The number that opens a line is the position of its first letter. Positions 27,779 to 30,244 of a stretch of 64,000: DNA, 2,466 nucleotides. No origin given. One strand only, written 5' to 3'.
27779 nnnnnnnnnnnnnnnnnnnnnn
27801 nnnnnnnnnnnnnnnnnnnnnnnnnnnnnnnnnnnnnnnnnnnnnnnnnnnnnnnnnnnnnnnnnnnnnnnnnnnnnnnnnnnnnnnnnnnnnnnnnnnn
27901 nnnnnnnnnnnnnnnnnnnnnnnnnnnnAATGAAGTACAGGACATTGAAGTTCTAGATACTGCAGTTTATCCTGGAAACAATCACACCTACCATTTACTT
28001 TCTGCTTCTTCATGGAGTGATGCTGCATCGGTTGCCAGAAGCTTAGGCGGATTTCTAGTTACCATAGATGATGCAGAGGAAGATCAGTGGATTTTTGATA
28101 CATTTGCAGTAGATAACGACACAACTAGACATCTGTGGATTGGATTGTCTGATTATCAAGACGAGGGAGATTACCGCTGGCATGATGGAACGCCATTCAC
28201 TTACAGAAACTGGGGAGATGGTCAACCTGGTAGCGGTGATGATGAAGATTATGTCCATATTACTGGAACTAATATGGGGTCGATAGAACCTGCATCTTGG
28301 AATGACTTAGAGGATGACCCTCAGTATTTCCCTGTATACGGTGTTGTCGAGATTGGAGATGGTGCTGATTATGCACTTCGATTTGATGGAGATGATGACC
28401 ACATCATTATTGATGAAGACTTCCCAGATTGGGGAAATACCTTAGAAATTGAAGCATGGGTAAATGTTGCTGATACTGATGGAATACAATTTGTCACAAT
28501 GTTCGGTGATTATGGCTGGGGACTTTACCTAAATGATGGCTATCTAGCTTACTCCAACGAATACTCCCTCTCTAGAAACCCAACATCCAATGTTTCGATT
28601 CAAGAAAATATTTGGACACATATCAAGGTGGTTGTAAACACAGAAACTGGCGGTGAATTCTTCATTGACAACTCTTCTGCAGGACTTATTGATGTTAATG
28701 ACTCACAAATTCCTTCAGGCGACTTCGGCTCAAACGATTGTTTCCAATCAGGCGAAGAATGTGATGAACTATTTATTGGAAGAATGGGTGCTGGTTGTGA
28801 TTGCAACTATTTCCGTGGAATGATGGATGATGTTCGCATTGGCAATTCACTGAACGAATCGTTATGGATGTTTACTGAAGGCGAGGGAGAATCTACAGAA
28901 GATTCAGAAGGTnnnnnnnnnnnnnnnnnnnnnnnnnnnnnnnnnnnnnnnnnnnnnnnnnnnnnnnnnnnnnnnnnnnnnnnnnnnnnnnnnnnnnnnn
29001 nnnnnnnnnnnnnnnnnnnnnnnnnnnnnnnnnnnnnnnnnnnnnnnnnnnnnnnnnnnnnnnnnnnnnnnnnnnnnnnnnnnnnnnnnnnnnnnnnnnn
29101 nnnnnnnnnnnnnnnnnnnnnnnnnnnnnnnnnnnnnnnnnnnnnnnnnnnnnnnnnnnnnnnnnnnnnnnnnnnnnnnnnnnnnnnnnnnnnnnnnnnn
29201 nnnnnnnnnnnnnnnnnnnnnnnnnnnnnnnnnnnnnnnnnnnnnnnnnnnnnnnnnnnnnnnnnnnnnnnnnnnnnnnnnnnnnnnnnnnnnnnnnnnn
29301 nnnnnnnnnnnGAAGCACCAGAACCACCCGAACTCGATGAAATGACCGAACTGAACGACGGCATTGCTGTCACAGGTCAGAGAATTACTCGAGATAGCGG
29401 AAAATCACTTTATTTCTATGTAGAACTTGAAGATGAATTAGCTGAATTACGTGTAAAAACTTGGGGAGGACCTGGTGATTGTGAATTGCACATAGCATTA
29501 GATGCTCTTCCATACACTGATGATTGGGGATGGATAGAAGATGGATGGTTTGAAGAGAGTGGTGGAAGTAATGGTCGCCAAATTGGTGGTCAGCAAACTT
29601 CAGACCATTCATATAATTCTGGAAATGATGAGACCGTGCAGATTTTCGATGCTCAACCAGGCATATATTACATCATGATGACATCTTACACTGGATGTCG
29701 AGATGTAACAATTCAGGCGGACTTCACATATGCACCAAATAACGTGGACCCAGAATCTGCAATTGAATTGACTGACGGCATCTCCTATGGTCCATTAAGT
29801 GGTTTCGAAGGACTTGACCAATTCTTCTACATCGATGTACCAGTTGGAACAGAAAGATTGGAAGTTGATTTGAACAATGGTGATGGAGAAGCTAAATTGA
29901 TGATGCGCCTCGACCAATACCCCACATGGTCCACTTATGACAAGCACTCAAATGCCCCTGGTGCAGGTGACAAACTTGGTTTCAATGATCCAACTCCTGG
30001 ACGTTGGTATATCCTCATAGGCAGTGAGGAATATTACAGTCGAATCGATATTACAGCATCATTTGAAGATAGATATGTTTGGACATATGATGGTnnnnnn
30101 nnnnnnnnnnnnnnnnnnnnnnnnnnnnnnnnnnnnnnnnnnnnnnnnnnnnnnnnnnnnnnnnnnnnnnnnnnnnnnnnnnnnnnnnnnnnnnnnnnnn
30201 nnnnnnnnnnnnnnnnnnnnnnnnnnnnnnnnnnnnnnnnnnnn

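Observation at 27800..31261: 1153-aa mosaic surface protein combining eukaryote-style adhesion modules with a TM anchor and cytoplasmic tail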

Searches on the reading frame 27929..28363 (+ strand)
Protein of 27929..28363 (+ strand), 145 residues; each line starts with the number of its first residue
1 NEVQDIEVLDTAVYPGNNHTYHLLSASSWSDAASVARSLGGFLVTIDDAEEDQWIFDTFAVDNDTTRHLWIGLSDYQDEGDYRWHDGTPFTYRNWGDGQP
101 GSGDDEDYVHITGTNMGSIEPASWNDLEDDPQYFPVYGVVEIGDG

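Call 6: search_protein_families(library=pfam, proteins=[window:27929-28363:+], max_evalue=10)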
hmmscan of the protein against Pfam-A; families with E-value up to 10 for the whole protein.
seq(145 aa): 1 family
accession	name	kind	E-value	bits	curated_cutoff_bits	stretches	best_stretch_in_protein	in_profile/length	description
PF00059.27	Lectin_C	-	2e-12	48.2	22.6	1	26-127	2-95/107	Lectin C-type domain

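Call 52: search_solved_structures(query=window:27956-28363:+, max_evalue=0.001, show_alignments=5)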
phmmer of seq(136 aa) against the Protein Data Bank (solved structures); distinct sequences matched with E-value up to 0.001: 113 (the best 60 are shown).
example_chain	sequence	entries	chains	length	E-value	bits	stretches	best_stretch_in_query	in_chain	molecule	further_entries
9wyt_J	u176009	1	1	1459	4.5e-43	150.4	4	14-91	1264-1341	yolk sac IgY receptor precursor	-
7qsr_A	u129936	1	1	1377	1.6e-40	142.2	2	11-116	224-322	Secretory phospholipase A2 receptor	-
7jpt_A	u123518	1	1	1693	6.8e-37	130.4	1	30-89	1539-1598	Lymphocyte antigen 75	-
7jpu_A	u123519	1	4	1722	8.1e-37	130.1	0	30-89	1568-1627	Lymphocyte antigen 75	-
5xts_A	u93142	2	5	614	2e-24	89.9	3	5-96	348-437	Macrophage mannose receptor 1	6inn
5xtw_A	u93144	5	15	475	1.2e-17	67.8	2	5-96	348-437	Macrophage mannose receptor 1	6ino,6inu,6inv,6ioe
5ao5_A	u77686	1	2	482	1.9e-15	60.7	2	11-99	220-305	C-TYPE MANNOSE RECEPTOR 2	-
5ao6_A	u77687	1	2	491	2e-15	60.6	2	11-99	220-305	C-TYPE MANNOSE RECEPTOR 2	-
5e4k_A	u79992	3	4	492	2.1e-15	60.6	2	11-99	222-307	C-type mannose receptor 2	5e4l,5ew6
8k8h_A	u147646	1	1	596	5e-14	56.1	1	5-92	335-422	Lymphocyte antigen 75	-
8hbc_A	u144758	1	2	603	5.3e-14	56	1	5-92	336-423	Lymphocyte antigen 75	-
7jub_A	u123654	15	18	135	7.6e-12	49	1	18-119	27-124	Macrophage mannose receptor 1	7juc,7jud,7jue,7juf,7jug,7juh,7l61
1egg_A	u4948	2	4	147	9.8e-12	48.7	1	18-119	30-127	MACROPHAGE MANNOSE RECEPTOR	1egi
2ox9_A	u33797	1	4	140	1.7e-11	47.9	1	12-121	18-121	Collectin placenta 1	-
1sl5_A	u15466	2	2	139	1.4e-10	45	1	14-106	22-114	mDC-SIGN1B type I isoform | CD209 antigen, DCSIGN-CRD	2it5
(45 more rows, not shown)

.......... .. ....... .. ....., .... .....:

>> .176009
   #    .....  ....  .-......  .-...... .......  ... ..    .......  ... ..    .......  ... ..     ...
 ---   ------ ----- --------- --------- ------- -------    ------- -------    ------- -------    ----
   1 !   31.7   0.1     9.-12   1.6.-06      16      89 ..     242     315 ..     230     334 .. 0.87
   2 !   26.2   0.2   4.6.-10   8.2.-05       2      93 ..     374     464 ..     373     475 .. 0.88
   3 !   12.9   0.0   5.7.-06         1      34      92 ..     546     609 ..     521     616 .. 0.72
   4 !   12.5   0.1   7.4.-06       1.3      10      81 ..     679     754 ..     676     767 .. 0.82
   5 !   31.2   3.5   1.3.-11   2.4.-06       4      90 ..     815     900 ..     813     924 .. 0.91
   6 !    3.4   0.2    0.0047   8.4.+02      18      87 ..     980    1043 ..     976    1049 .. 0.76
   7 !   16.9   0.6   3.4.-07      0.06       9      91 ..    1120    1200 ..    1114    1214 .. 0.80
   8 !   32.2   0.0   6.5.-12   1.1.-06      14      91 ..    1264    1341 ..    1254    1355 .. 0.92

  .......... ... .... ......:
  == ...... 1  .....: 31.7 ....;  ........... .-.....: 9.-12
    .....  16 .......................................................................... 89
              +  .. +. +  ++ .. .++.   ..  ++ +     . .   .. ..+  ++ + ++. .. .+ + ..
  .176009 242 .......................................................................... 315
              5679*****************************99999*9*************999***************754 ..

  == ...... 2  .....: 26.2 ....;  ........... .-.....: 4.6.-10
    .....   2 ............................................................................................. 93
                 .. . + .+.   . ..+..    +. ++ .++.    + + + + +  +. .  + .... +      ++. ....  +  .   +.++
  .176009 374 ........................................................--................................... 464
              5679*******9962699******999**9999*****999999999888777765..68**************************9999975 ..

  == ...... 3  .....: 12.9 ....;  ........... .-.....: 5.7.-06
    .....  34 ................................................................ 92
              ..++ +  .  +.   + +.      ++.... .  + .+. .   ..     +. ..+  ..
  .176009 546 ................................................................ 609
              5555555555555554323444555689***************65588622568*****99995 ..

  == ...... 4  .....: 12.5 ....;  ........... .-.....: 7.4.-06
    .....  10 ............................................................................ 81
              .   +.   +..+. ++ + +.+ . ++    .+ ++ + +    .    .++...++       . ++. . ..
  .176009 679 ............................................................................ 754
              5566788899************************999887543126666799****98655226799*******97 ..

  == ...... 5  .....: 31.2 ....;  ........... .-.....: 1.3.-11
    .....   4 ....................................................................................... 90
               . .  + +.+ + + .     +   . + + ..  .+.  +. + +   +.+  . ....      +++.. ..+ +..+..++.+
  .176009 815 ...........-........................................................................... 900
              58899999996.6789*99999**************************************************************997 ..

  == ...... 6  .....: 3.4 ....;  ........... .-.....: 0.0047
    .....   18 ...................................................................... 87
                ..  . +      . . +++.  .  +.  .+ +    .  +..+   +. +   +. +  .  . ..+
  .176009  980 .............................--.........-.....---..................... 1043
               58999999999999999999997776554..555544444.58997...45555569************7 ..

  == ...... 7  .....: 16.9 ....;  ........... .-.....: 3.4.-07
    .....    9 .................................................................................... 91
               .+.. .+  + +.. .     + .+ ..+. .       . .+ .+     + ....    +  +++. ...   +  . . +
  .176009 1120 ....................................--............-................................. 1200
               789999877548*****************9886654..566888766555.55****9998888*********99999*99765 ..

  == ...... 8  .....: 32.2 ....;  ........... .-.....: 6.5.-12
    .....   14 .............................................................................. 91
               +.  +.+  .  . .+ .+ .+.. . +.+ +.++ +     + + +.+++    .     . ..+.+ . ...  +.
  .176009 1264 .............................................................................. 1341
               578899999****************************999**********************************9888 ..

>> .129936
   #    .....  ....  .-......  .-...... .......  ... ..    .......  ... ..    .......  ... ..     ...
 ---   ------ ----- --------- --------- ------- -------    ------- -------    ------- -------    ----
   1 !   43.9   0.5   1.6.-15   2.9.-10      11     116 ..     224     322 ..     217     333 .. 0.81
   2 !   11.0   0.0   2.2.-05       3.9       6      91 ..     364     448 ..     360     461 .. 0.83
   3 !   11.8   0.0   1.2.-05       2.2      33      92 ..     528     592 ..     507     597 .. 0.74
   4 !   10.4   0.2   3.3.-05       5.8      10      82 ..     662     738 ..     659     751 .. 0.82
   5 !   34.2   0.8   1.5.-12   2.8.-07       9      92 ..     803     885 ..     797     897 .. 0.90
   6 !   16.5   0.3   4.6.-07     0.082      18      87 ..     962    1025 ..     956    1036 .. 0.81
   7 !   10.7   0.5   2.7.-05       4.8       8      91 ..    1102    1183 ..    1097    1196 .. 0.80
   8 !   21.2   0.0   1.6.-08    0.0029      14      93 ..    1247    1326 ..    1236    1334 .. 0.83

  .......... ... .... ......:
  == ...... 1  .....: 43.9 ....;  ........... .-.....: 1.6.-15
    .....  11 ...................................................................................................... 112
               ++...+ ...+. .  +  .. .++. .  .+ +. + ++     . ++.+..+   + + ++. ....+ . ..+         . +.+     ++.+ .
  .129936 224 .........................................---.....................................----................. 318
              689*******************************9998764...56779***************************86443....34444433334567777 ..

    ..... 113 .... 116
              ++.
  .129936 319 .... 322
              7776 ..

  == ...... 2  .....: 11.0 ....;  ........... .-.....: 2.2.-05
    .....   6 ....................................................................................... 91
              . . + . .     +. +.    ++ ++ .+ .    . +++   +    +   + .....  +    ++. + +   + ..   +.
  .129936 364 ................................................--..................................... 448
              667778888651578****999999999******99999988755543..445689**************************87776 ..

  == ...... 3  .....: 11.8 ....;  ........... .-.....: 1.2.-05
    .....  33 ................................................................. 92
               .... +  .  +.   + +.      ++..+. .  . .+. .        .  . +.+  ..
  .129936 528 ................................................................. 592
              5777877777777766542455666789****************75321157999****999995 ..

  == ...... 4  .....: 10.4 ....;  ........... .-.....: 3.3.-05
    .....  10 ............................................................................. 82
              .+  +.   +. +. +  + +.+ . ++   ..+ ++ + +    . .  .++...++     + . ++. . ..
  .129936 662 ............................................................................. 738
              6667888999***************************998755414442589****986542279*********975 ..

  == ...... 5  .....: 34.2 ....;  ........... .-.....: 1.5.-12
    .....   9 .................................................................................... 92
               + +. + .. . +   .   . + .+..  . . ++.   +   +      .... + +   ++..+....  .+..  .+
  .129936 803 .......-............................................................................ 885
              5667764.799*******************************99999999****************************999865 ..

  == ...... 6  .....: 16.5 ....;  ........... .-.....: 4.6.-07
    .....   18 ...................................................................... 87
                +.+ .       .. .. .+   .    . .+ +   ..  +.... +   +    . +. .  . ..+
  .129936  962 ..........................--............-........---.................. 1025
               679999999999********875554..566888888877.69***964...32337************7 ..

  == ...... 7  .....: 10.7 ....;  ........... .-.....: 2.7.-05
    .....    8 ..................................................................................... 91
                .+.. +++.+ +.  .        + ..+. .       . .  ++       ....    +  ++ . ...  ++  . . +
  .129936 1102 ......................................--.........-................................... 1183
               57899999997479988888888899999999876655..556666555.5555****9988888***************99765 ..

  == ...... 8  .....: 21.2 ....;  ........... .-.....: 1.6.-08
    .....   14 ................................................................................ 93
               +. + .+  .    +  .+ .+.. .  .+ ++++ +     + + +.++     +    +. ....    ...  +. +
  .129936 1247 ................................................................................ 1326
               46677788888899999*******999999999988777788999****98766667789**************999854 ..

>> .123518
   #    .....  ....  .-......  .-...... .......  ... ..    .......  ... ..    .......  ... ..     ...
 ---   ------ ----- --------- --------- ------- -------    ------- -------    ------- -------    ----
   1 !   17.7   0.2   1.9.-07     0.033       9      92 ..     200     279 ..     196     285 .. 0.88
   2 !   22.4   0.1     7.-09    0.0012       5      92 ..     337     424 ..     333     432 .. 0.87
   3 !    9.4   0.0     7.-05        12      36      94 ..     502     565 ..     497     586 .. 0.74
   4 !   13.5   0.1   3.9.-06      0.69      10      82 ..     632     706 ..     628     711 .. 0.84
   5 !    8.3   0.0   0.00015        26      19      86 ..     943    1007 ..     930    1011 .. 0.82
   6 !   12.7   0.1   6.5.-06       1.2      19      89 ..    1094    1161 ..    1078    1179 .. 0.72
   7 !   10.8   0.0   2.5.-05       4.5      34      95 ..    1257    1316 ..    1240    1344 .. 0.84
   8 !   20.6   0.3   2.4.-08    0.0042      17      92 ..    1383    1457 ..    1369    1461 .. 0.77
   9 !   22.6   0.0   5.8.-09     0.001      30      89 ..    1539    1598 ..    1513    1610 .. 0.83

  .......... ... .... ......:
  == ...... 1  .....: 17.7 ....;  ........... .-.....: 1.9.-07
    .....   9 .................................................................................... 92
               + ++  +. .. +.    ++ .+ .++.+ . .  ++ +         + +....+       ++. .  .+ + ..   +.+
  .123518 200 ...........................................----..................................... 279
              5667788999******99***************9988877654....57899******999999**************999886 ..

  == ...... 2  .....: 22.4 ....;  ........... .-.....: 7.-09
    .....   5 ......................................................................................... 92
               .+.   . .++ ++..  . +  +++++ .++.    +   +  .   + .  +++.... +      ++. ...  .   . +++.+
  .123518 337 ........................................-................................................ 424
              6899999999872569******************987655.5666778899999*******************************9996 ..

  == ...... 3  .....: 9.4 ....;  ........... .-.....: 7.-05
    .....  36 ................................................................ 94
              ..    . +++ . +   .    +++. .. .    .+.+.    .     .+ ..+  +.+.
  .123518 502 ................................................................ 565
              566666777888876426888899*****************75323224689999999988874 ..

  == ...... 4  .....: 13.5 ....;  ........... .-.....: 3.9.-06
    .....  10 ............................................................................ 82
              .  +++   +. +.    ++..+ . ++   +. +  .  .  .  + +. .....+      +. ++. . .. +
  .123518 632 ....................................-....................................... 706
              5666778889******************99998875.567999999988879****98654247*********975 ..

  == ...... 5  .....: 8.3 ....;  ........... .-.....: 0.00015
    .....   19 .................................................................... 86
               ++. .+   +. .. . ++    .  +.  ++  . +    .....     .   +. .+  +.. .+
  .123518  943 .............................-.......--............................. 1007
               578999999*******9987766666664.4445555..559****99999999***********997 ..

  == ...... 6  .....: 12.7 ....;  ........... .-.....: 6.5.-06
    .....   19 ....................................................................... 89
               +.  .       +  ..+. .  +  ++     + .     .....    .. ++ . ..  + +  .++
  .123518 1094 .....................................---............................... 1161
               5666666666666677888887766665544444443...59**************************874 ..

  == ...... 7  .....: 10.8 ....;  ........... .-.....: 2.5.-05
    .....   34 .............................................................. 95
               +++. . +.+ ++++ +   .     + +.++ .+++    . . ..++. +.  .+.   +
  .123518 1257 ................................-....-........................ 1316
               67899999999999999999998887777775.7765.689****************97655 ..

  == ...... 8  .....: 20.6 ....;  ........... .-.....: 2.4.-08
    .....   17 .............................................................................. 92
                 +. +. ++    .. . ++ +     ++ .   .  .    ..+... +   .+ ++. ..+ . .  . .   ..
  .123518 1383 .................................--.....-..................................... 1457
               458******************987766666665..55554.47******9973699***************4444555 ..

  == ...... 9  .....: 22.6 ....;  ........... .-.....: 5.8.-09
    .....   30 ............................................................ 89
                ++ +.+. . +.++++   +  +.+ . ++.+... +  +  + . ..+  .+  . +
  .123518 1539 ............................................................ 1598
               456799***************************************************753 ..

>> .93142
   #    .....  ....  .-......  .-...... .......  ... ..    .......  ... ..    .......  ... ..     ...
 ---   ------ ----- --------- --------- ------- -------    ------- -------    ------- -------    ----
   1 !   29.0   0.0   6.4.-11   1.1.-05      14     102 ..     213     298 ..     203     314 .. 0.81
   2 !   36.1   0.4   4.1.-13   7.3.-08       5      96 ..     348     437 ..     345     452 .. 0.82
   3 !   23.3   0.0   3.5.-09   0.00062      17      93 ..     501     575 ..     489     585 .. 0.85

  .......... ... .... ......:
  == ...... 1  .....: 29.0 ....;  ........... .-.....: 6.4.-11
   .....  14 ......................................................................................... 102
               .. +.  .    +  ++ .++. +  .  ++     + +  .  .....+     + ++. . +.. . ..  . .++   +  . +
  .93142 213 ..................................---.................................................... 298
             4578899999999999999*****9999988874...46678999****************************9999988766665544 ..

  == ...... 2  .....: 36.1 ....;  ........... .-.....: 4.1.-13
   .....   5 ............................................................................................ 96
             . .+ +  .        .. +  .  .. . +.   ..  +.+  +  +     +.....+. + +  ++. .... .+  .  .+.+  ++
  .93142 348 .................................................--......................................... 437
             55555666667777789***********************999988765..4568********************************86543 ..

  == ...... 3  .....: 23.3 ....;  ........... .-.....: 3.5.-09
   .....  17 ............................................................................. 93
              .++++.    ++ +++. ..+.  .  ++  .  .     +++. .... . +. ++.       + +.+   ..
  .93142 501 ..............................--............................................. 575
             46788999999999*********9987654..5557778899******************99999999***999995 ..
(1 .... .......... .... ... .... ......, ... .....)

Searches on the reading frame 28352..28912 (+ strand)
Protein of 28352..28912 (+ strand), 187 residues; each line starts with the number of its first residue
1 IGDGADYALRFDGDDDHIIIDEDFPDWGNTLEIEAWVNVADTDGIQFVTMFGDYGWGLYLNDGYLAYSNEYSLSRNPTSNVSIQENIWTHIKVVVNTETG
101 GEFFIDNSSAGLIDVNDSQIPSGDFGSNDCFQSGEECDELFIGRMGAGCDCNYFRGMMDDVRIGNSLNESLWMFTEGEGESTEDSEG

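Call 6: search_protein_families(library=pfam, proteins=[window:28352-28912:+], max_evalue=10)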
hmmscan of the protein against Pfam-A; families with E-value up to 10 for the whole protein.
seq(187 aa): 1 family
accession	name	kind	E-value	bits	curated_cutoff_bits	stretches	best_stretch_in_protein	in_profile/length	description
PF13385.13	Laminin_G_3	-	1.1e-07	32.6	27.6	1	13-164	2-141/151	Concanavalin A-like lectin/glucanases superfamily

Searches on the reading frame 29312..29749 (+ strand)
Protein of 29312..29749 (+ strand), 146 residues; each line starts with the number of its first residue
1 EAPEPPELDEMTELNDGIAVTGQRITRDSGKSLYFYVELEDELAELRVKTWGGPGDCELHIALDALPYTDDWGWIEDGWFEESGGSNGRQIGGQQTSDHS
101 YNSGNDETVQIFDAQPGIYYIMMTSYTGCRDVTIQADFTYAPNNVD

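Call 6: search_protein_families(library=pfam, proteins=[window:29312-29749:+], max_evalue=10)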
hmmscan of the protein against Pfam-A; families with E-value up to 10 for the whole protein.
seq(146 aa): 2 families
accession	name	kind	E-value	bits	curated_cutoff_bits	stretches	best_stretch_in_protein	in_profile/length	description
PF04151.21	PPC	-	0.0039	18.5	25.9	1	97-122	42-67/70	Bacterial pre-peptidase C-terminal domain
PF19127.6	Choline_bind_3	-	0.051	14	27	1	15-35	16-35/47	Choline-binding repeat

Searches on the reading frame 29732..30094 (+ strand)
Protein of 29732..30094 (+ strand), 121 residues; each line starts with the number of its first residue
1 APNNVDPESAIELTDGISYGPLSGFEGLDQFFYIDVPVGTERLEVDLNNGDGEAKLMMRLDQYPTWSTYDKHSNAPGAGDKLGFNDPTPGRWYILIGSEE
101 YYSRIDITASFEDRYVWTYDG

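Call 6: search_protein_families(library=pfam, proteins=[window:29732-30094:+], max_evalue=10)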
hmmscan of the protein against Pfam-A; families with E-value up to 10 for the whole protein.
seq(121 aa): 1 family
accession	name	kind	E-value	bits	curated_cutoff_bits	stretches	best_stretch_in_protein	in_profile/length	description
PF04151.21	PPC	-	3.3e-09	37.9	25.9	1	31-96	4-68/70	Bacterial pre-peptidase C-terminal domain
